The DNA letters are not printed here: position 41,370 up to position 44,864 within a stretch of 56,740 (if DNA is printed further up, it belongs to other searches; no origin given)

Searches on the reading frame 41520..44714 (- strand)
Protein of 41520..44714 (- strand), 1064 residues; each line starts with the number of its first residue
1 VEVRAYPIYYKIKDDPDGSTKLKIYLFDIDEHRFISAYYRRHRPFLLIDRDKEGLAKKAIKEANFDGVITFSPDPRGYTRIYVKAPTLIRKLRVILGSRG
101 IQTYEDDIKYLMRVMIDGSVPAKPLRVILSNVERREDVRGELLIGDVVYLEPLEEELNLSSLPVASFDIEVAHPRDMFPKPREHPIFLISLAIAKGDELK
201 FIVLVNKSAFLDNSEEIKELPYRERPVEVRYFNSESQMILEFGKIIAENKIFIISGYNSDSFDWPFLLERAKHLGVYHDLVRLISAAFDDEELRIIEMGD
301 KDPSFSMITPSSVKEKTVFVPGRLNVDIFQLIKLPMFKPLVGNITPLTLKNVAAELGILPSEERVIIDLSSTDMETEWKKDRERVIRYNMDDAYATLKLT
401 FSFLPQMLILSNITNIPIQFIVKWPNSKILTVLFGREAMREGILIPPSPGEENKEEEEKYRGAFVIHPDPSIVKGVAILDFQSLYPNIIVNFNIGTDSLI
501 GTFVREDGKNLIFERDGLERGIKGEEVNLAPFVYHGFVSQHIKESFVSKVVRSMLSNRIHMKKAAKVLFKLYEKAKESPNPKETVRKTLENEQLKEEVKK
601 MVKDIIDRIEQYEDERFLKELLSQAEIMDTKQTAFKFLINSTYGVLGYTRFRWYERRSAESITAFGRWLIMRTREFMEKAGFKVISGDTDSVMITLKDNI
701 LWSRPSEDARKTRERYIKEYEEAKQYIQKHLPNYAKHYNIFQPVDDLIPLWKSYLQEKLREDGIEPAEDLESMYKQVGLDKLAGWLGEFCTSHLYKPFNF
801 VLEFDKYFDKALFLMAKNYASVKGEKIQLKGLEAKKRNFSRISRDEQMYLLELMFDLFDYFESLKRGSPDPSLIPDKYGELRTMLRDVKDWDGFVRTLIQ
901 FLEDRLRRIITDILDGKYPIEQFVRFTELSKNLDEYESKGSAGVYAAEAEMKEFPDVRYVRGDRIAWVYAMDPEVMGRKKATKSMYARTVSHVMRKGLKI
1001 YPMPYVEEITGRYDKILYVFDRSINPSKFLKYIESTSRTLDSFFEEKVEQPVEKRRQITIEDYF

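Call 23: search_protein_families(library=ncbifam, proteins=[window:41520-44714:-], max_evalue=0.001)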
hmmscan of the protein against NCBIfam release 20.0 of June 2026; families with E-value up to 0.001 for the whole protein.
window:41520-44714:- (1064 aa): 9 families
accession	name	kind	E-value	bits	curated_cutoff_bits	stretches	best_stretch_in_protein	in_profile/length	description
NF004419.0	PRK05761.1-5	equivalog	1.1e-50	172.5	1285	2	21-495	115-587/932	DNA-directed DNA polymerase I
NF004417.0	PRK05761.1-3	equivalog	1.9e-46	158.5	780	3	23-284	53-330/858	DNA-directed DNA polymerase I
NF004421.0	PRK05762.1-2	equivalog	1.4e-39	136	570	2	631-713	499-581/795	DNA polymerase II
NF004415.0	PRK05761.1-1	equivalog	2.1e-33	115.3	1289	3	624-695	591-662/883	DNA-directed DNA polymerase I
TIGR00592.1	pol2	superfamily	2.6e-33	115.2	239.95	2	628-699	892-963/1176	DNA polymerase (pol2)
NF004422.0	PRK05762.1-4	equivalog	9.1e-22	77.2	1103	2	631-716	492-573/789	DNA polymerase II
NF004420.0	PRK05762.1-1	equivalog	6.4e-17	61.5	1435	1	632-718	489-571/783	DNA polymerase II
NF004416.0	PRK05761.1-2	equivalog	4.8e-15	55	516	2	407-499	260-357/665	type B DNA-directed DNA polymerase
NF004418.0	PRK05761.1-4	subfamily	1.1e-12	47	692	2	623-698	417-492/717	type B DNA-directed DNA polymerase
